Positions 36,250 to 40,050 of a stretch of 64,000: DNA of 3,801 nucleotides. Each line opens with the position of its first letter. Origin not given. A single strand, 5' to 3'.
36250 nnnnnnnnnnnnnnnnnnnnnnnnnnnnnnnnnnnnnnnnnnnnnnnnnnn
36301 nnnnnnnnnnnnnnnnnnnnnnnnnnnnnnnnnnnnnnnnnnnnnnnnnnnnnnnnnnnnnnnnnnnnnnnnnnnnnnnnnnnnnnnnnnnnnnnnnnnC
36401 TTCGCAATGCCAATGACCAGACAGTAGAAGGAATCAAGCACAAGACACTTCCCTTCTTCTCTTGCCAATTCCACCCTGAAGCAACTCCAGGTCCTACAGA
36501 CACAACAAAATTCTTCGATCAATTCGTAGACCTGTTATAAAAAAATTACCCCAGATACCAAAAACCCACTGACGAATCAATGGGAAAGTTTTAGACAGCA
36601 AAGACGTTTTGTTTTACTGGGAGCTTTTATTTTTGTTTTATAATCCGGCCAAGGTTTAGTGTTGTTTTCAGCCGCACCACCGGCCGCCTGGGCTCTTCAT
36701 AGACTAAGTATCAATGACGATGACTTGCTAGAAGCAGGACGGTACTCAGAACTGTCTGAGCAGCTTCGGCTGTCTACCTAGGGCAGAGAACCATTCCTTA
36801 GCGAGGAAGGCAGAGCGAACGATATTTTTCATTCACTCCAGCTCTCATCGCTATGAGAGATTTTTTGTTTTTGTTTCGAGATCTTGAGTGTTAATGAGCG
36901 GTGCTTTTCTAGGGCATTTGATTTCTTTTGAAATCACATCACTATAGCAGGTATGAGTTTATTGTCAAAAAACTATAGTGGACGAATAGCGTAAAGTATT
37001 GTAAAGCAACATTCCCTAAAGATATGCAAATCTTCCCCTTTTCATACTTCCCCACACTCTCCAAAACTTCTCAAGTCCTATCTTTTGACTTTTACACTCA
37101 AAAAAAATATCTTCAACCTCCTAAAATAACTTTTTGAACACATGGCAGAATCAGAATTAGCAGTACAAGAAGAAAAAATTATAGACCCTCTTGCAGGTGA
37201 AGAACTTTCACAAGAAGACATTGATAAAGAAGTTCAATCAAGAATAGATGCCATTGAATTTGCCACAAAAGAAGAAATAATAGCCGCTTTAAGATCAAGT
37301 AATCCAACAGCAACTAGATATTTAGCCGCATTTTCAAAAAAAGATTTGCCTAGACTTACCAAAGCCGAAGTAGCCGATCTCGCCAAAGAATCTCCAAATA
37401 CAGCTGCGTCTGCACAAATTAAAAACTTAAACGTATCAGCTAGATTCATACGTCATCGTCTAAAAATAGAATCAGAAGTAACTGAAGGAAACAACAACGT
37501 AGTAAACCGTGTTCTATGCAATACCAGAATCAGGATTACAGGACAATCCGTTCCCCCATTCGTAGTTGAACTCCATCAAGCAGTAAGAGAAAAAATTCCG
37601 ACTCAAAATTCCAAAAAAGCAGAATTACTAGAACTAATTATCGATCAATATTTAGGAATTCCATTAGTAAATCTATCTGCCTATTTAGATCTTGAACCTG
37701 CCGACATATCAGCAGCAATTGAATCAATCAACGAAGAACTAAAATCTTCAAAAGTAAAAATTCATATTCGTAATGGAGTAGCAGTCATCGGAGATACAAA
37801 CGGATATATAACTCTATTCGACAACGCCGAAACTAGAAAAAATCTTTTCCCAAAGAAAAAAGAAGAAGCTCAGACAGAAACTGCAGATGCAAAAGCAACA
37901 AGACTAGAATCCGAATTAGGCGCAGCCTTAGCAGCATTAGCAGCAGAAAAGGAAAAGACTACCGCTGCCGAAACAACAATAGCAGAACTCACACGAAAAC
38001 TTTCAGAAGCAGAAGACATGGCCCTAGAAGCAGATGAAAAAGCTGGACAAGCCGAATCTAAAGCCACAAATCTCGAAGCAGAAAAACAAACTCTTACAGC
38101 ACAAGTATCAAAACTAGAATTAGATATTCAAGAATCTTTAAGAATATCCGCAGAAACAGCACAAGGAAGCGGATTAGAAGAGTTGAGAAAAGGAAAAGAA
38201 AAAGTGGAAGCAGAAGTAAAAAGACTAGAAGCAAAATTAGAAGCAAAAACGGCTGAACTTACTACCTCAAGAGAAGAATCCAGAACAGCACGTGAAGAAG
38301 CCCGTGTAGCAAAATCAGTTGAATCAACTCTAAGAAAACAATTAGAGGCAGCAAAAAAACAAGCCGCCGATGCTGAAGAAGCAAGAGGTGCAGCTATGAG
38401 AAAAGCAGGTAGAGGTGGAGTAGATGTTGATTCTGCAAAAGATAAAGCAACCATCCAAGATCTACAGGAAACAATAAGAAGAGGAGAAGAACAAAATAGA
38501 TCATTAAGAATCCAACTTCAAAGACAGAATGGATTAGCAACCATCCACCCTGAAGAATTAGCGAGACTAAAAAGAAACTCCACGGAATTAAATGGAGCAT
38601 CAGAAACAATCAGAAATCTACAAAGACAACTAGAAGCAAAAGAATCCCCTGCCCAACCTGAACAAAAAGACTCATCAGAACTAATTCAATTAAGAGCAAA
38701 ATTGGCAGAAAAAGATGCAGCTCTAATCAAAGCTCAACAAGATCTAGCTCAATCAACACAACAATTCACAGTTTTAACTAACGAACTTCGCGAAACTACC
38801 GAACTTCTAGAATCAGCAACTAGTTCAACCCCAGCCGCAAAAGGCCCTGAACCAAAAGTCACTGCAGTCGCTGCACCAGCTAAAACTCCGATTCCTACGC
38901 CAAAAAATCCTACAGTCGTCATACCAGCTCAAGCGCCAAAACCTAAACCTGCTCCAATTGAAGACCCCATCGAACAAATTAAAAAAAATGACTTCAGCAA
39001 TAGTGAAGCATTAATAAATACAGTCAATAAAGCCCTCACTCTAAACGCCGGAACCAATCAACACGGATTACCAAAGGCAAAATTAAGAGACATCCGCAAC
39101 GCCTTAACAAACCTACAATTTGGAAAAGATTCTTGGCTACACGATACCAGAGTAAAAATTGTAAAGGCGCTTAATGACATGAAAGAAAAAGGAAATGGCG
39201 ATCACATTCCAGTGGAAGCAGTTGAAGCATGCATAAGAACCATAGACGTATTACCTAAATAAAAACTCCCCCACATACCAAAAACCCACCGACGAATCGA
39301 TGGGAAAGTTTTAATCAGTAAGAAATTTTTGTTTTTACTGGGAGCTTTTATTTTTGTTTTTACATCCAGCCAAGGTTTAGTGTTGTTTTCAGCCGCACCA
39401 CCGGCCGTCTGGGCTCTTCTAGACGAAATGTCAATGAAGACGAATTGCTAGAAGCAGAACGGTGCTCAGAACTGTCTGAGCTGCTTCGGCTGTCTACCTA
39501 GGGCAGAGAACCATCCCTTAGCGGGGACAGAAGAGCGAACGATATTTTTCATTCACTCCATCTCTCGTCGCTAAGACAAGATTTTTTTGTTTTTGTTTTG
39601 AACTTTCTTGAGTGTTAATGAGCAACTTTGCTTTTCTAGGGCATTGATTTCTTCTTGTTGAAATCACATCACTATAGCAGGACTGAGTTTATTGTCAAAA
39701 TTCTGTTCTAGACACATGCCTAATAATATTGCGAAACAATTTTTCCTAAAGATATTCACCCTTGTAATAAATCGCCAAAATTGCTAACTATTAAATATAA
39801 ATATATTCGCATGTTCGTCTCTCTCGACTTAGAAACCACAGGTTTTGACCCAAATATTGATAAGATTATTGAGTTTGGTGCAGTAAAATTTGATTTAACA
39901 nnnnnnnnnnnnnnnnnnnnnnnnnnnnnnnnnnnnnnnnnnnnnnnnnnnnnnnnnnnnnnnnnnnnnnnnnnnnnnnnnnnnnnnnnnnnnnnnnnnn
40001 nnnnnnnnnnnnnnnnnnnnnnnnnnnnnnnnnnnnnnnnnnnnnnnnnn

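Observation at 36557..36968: Each repeat encodes a complete minus-strand transcription unit: candidate novel ~380-nt structured ncRNA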

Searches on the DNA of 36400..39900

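Call 4: search_rna_families(source=window, start=36400, end=39900, threshold=evalue, max_evalue=10, show_alignments=4)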
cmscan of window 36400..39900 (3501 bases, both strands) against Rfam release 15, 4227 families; matches with E-value up to 10: 6.
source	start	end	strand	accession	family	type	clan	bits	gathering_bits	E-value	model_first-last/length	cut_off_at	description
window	37223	37307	-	RF01934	bxd_6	Gene; lncRNA;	-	20.4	50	1.6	1-93/93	no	Bithoraxoid conserved region 6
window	36634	36684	-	RF01107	SBRMV1_UPD-PKf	Cis-reg;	-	18.2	39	6.3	1-27/27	no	Pseudoknot of upstream pseudoknot domain (UPD) of the 3'UTR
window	36643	36721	-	RF00292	snoTBR5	Gene; snRNA; snoRNA; CD-box;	-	16.3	44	2.5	1-94/94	no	Small nucleolar RNA TBR5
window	39364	39441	-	RF00292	snoTBR5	Gene; snRNA; snoRNA; CD-box;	-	14.3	44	9.7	1-94/94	no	Small nucleolar RNA TBR5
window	36576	36639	-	RF01675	CrcZ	Gene; sRNA;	-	12.1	95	3.3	1-398/398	no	Pseudomonas sRNA CrcZ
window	39316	39360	-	RF01675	CrcZ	Gene; sRNA;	-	11.5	95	5.2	1-398/398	no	Pseudomonas sRNA CrcZ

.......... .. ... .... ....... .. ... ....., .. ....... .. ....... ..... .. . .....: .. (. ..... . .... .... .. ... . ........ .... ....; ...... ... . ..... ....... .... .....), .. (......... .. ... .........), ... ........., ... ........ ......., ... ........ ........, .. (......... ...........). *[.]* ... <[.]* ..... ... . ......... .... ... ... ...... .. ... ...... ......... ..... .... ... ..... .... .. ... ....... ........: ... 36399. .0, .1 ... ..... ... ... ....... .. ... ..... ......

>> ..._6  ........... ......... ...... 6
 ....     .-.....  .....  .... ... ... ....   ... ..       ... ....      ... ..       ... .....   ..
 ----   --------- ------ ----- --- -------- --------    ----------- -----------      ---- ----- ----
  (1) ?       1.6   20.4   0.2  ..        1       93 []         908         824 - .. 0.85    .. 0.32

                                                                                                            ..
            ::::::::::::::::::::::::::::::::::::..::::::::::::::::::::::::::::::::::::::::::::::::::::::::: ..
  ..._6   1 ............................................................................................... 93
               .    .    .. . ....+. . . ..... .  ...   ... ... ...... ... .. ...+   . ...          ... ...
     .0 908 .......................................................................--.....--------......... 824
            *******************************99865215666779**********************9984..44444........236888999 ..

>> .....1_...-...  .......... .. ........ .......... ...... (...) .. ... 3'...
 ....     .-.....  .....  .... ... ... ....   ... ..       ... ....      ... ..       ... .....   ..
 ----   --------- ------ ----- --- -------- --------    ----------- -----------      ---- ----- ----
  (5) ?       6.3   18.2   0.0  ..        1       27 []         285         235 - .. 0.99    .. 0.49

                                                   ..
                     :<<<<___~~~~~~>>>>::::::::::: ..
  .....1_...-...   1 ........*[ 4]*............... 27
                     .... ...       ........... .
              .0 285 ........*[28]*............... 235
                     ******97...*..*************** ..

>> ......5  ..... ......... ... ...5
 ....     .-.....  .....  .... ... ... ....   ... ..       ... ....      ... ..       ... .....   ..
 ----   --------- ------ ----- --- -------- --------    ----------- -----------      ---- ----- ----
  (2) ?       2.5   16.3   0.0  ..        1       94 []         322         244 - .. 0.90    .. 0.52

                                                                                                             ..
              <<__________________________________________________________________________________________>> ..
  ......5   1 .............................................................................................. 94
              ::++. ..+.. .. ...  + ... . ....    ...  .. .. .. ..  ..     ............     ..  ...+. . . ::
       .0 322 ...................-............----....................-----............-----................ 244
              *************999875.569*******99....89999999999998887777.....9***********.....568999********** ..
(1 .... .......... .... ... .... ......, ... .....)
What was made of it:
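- On CrcZ-type Hfq sponge (RF01675): 11.5-12.1 bits against a gathering score of 95, E = 3-5, and only over the A-rich tracts (call 4).
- Closest known: CrcZ/CrcY/CrcX. Different: No sequence or structure homology: 11.5-12.1 bits against a gathering score of 95 (call 4).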

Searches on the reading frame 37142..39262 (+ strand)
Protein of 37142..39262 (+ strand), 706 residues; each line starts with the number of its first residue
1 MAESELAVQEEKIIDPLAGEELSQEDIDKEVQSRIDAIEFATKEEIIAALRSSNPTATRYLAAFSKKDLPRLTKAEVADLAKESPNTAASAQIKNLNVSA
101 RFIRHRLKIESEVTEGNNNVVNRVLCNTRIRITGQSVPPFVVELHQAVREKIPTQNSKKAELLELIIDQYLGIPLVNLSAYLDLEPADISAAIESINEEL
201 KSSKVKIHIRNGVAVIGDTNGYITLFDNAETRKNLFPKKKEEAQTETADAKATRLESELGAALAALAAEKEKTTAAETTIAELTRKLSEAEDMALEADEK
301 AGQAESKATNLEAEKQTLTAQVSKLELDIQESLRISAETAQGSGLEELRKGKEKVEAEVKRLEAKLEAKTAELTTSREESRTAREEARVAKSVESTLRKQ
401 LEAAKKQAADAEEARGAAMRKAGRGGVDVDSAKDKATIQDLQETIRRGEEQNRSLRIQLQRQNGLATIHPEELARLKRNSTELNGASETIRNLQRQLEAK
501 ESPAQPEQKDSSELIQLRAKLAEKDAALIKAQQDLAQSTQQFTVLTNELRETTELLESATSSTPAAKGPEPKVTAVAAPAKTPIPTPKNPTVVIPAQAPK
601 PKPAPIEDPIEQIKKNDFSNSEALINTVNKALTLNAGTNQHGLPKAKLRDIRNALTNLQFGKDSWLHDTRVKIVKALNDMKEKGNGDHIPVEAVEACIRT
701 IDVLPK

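Call 12: search_protein_families(library=pfam, proteins=[window:37142-39262:+])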
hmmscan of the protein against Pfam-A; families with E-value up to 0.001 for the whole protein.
window:37142-39262:+ (706 aa): 0 families

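Call 76: search_protein_families(library=ncbifam, proteins=[window:37142-39262:+], max_evalue=0.01)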
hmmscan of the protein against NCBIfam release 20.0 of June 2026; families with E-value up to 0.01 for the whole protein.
window:37142-39262:+ (706 aa): 0 families

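Call 77: search_protein_families(library=phrogs, proteins=[window:37142-39262:+], max_evalue=0.01)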
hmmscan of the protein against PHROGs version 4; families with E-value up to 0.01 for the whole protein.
window:37142-39262:+ (706 aa): 1 family
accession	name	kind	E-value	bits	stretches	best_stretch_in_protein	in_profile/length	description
phrog_383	-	unknown function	0.0013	20.3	1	272-326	67-121/125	-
